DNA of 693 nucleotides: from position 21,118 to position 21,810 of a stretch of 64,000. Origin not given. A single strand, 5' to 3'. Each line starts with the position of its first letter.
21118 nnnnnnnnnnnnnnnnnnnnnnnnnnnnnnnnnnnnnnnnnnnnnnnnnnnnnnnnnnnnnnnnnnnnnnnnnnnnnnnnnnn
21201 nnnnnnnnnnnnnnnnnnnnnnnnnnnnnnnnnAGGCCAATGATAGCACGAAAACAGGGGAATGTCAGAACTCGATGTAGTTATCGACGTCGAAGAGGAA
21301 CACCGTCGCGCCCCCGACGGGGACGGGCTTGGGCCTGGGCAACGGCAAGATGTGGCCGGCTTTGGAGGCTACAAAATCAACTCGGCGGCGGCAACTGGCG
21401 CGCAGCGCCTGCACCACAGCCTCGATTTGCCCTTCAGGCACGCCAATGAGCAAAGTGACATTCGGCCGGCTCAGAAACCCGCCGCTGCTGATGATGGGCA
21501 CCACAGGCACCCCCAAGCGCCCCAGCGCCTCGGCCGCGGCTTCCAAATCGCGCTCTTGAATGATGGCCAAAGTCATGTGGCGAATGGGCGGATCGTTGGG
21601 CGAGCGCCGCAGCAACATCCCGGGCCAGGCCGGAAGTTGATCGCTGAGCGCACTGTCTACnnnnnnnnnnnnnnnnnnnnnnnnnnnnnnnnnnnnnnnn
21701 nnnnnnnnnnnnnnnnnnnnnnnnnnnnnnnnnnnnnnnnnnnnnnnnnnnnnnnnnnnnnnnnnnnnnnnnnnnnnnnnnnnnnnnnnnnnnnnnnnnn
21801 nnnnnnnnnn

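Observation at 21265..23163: Na+/H+ antiporter covalently fused to a DarA/PstA-type cyclic-di-AMP receptor (PII-like) domain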

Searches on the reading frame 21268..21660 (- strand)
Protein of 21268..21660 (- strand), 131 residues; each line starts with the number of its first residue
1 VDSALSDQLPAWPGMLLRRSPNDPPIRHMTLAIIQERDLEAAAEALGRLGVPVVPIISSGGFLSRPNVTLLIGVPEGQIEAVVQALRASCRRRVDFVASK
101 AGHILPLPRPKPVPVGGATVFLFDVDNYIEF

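Call 3: search_protein_families(library=pfam, proteins=[window:21268-21585:-], max_evalue=1)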
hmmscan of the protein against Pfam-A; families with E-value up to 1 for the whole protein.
window:21268-21585:- (106 aa): 4 families
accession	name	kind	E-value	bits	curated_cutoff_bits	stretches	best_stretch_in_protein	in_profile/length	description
PF06153.16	CdAMP_rec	-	2e-17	63.8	27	1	4-105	3-108/109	Cyclic-di-AMP receptor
PF00543.27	P-II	-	0.048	14.5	25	0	7-69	6-82/102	Nitrogen regulatory protein P-II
PF02061.21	Lambda_CIII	-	0.058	13.9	25.7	1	47-70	10-34/42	Lambda Phage CIII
PF09186.17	DUF1949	-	0.058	13.7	23.7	1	42-62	30-50/56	Domain of unknown function (DUF1949)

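Call 4: search_protein_families(library=ncbifam, proteins=[window:21268-21585:-], max_evalue=1)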
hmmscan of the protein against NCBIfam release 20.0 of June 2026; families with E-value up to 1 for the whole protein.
window:21268-21585:- (106 aa): 1 family
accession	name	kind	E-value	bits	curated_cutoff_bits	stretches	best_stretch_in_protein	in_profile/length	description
NF058593.1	CycDAmpRcpDarA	equivalog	1.8e-18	66.9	140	1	4-106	3-110/110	cyclic di-AMP receptor DarA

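Call 5: search_solved_structures(query=window:21268-21660:-, max_evalue=10, show_alignments=4)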
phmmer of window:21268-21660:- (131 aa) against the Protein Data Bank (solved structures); distinct sequences matched with E-value up to 10: 12.
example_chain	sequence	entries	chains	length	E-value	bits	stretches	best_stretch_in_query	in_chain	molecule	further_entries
4d3g_A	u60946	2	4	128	4e-11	46.4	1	28-131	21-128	PSTA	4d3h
4wk1_A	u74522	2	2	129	4.1e-11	46.3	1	28-131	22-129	PstA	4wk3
4rww_A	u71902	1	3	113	1.9e-10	44.2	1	30-130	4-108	Lmo2692 protein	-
4rwx_A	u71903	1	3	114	2e-10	44.1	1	30-130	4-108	Lmo2692 protein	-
4rle_A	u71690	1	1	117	7.3e-09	39.1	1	29-131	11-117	Uncharacterized protein YaaQ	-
3m05_A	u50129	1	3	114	2.9e-08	37.1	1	29-130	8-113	uncharacterized protein PEPE_1480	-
8wxb_A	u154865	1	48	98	0.24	14.8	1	30-122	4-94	Major carboxysome shell protein CsoS1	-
4ox8_A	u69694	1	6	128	0.34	14.3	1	29-122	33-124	Carbon dioxide-concentrating mechanism protein CcmK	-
5ovo_B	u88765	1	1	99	0.6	13.4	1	29-90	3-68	Nitrogen regulatory protein P-II 1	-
6tjv_Q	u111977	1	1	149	0.97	12.8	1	80-126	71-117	Tll0220 protein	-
2mxa_A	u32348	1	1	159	1.2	12.5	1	80-126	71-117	NDH-1 complex sensory subunit CupS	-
3t7c_A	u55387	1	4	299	1.2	12.5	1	97-126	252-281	Carveol dehydrogenase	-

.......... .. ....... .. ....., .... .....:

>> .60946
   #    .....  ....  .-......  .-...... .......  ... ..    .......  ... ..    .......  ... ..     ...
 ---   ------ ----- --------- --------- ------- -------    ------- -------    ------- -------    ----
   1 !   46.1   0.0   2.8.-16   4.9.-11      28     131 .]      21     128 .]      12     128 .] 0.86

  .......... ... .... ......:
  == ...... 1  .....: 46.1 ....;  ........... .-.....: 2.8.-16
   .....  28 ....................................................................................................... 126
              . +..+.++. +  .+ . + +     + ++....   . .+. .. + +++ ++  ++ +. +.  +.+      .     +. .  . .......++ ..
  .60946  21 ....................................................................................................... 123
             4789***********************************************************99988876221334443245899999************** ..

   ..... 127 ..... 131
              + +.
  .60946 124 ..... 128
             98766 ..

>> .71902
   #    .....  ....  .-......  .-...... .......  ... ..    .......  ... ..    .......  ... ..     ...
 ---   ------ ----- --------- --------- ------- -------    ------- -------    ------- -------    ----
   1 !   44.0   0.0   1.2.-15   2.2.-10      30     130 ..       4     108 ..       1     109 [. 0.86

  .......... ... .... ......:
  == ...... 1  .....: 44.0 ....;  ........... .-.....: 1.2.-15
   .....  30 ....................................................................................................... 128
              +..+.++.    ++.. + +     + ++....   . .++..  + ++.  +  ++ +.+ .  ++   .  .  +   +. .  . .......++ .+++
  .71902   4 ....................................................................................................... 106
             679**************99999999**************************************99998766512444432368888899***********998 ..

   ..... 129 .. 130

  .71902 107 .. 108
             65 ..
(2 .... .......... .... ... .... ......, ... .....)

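Call 15: find_homologous_proteins(query=window:21268-21585:-, max_evalue=0.001)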
Query window:21268-21585:- (106 aa): 6 proteins with E <= 0.001 among 52 candidates.
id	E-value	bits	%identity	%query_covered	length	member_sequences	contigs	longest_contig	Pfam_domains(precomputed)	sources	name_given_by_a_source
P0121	4.8e-21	93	43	98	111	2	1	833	PF06153.17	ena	-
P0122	2.7e-19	87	42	98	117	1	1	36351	PF06153.17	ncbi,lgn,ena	-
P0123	3.7e-19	87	42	98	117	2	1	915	PF06153.17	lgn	-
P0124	9.3e-11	60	38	94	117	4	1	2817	PF06153.17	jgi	jgi:uncharacterized protein YaaQ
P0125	1.4e-7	49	29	97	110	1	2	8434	PF06153.17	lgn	-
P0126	9.3e-7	47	29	97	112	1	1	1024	PF06153.17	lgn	-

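Call 36: find_related_loci(query=A3, collection=genome_contigs, flank=10000)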
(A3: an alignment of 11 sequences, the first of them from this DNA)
Query A3 (106 aa) in genome_contigs; peptide patterns used: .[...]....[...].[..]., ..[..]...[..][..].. (x = any residue, [..] = any of these).
319 stretches matched a pattern; 285 encode a relative of the query (tblastn E <= 1e-3); the best 80 are kept; 80 distinct loci.
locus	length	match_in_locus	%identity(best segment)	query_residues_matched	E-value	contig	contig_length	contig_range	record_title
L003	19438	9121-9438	91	1-106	4e-60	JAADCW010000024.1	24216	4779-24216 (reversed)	MAG: Chloroflexota bacterium isolate L_MaxBin.044 contig-127_1697, whole genome shotgun sequence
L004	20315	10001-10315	79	1-106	3e-52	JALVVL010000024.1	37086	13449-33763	MAG: Anaerolineales bacterium isolate M10_metabat1_scaf2bin.023 M10_NODE_369_length_37086_cov_11.856246, whole genome sh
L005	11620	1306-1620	77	1-106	4e-51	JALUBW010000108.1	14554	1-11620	MAG: Anaerolineales bacterium isolate S143_maxbin2_scaf2bin.042 S143_NODE_2285_length_14554_cov_46.948083, whole genome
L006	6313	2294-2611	75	1-106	3e-50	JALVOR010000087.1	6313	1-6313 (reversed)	MAG: Anaerolineales bacterium isolate A3_metabat1_scaf2bin.002 A3_NODE_16620_length_6313_cov_2.019399, whole genome shot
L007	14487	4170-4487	72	1-106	2e-48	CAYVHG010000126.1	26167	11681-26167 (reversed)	MAG TPA_asm: uncultured Anaerolineaceae bacterium isolate binchicken_co219_140 genome assembly, contig: k141_196567, who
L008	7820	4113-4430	72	1-106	2e-48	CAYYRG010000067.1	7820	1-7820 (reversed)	MAG TPA_asm: uncultured Anaerolineaceae bacterium isolate SRP163575_co1_363 genome assembly, contig: NODE_20369_length_7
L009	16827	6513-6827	72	1-105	2e-46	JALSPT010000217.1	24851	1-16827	MAG: Anaerolineales bacterium isolate 356-284_metabat2_scaf2bin.091 356-284_scaffold_640_c1, whole genome shotgun sequen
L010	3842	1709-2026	69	1-106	7e-46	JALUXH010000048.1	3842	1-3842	MAG: Anaerolineales bacterium isolate 131-447_metabat1_scaf2bin.027 131-447_scaffold_14131_c1, whole genome shotgun sequ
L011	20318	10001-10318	71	1-106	2e-48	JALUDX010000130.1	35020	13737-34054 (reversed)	MAG: Anaerolineales bacterium isolate S143_maxbin2_scaf2bin.336 S143_NODE_408_length_35020_cov_48.782564, whole genome s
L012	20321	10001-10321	58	1-106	1e-33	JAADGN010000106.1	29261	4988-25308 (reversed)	MAG: Chloroflexota bacterium isolate M_MetaBat.120 contig-127_6545, whole genome shotgun sequence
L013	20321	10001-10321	54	1-106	9e-34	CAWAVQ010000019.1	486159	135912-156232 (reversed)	MAG: uncultured Chloroflexia bacterium isolate MFD05684.bin.2.178 genome assembly, contig: contig_29140, whole genome sh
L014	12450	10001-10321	54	1-106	2e-33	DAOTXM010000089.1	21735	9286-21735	MAG TPA_asm: Anaerolineales bacterium isolate H21_254 k133_2759053, whole genome shotgun sequence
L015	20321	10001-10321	54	1-106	5e-33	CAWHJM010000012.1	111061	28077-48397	MAG: uncultured Chloroflexia bacterium isolate MFD02923.bin.1.113 genome assembly, contig: contig_11595, whole genome sh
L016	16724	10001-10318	53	2-106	4e-33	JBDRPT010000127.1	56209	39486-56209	MAG: Chloroflexota bacterium isolate MEGAHIT-group-2.133 k141_532343, whole genome shotgun sequence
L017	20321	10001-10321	55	1-106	2e-32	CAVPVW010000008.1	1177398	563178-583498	MAG: uncultured Chloroflexia bacterium isolate MFD00032.bin.2.128 genome assembly, contig: contig_6814, whole genome sho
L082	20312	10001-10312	48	4-106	2e-24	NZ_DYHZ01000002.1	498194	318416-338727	MAG: Anaerolinea thermophila isolate TT109_54_104 Afr_mines_TT109_4_length_498194_cov_44_149990, whole genome shotgun se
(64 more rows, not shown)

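Call 43: search_protein_families(library=pfam, proteins=[L082:9968-10312:+, L082:10306-10581:+], max_evalue=0.01)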
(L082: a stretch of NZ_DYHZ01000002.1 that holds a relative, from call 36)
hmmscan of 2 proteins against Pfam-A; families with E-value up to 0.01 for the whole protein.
L082:9968-10312:+ (115 aa): 1 family
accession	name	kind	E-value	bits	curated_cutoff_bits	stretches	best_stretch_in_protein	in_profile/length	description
PF06153.16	CdAMP_rec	-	5.4e-19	68.9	27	1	11-114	2-108/109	Cyclic-di-AMP receptor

L082:10306-10581:+ (92 aa): 2 families
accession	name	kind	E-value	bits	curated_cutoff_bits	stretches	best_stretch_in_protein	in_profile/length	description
PF06153.16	CdAMP_rec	-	1.1e-24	87.2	27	1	5-70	1-66/109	Cyclic-di-AMP receptor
PF00543.27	P-II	-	1.3e-06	29.1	25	1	5-89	1-95/102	Nitrogen regulatory protein P-II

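Call 69: search_protein_families(library=ncbifam, proteins=[L013:10305-10589:+, L013:10573-10944:+, L013:10892-11212:+], max_evalue=0.01)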
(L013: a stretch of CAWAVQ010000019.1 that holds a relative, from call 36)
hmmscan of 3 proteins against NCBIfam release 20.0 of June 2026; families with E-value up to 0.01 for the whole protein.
L013:10305-10589:+ (95 aa): 1 family
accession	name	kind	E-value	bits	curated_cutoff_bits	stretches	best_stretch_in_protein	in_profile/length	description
NF058593.1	CycDAmpRcpDarA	equivalog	1.1e-21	77.3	140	1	9-71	2-64/110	cyclic di-AMP receptor DarA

L013:10573-10944:+ (124 aa): 1 family
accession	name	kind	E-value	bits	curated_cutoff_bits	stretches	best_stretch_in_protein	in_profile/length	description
NF058593.1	CycDAmpRcpDarA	equivalog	1.3e-19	70.6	140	1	21-123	3-109/110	cyclic di-AMP receptor DarA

L013:10892-11212:+ (107 aa): 2 families
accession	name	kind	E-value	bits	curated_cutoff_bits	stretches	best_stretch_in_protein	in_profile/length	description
NF058593.1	CycDAmpRcpDarA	equivalog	2.5e-22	79.3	140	1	21-83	1-63/110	cyclic di-AMP receptor DarA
NF004430.0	PRK05771.2-4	equivalog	0.0021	16.7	670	1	15-91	172-246/646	V-type ATP synthase subunit I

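Call 70: predict_structure(alignment_id=A4)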
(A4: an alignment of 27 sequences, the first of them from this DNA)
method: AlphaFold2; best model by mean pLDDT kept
length: 106 residues; sequences in the alignment: 27
mean_pLDDT: 81.7   pTM: 0.70
mean pLDDT of the five models: 81.7, 72.4, 69.8, 67.2, 66.2
residues with pLDDT >= 90: 33; 70-90: 48; 50-70: 25; < 50: 0
segments of 3 or more residues with pLDDT < 50: none
pLDDT, mean of each block of 10 residues (from residue 1): 86 92 91 65 88 93 88 64 75 86 62
secondary structure, 60 per line:
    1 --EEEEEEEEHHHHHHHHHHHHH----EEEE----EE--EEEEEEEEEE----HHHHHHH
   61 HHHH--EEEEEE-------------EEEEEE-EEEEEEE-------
elements in order: E3-10 H11-23 E28-31 E40-49 H54-64 E67-72 E86-91 E93-99

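Call 73: fold_search(model_id=the predicted structure, library=pdb)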
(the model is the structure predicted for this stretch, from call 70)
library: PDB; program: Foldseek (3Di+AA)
matches with E <= 10: 1418; with E <= 0.001: 131
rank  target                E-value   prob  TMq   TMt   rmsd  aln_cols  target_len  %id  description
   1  4rww_B                1.9e-09  1.00  0.78  0.78   3.1       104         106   28  Crystal Structure of L. monocytogenes PstA in complex with cyclic-di-AMP (released 2014-12-17)
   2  4rww_C                2.2e-09  1.00  0.81  0.84   2.2       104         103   28  Crystal Structure of L. monocytogenes PstA in complex with cyclic-di-AMP (released 2014-12-17)
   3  4rww_A                2.4e-09  1.00  0.80  0.75   3.1       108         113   28  Crystal Structure of L. monocytogenes PstA in complex with cyclic-di-AMP (released 2014-12-17)
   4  3m05_A                6.2e-09  1.00  0.71  0.76   3.6       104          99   28  The crystal structure of a functionally unknown protein PEPE_1480 from Pediococcus pentosaceus ATCC 25745 (released 2010-03-16)
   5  3m05_C                1.0e-08  1.00  0.71  0.75   3.9       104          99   27  The crystal structure of a functionally unknown protein PEPE_1480 from Pediococcus pentosaceus ATCC 25745 (released 2010-03-16)
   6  4d3h_B                3.6e-08  1.00  0.77  0.78   2.4       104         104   31  Structure of PstA (released 2014-12-24)
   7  3m05_B                6.4e-08  1.00  0.71  0.75   3.9       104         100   27  The crystal structure of a functionally unknown protein PEPE_1480 from Pediococcus pentosaceus ATCC 25745 (released 2010-03-16)
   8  4rle                  1.1e-07  1.00  0.77  0.71   3.2       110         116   26  Crystal structure of the c-di-AMP binding PII-like protein DarA (released 2014-12-03)
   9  4d3h_A                2.3e-07  1.00  0.72  0.73   4.9       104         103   28  Structure of PstA (released 2014-12-24)
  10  4d3h_C                1.2e-06  1.00  0.73  0.76   2.9       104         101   29  Structure of PstA (released 2014-12-24)
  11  4rwx_B                1.4e-06  1.00  0.65  0.81   4.3       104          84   22  Crystal Structure of L. monocytogenes PstA (released 2014-12-17)
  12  4wk1                  4.3e-06  1.00  0.69  0.78   3.7       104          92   26  Crystal structure of Staphylococcus aureus PstA in complex with c-di-AMP (released 2014-11-26)
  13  4co0_B                1.8e-05  1.00  0.53  0.53   9.3       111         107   21  Structure of PII signaling protein GlnZ from Azospirillum brasilense in complex with adenosine diphosphate (released 2014-05-28)
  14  4cny                  2.6e-05  1.00  0.59  0.65   7.8       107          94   24  Structure of PII signaling protein GlnZ from Azospirillum brasilense (released 2014-05-28)
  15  4d3g                  3.2e-05  1.00  0.62  0.82   5.7       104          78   21  Structure of PstA (released 2014-12-24)
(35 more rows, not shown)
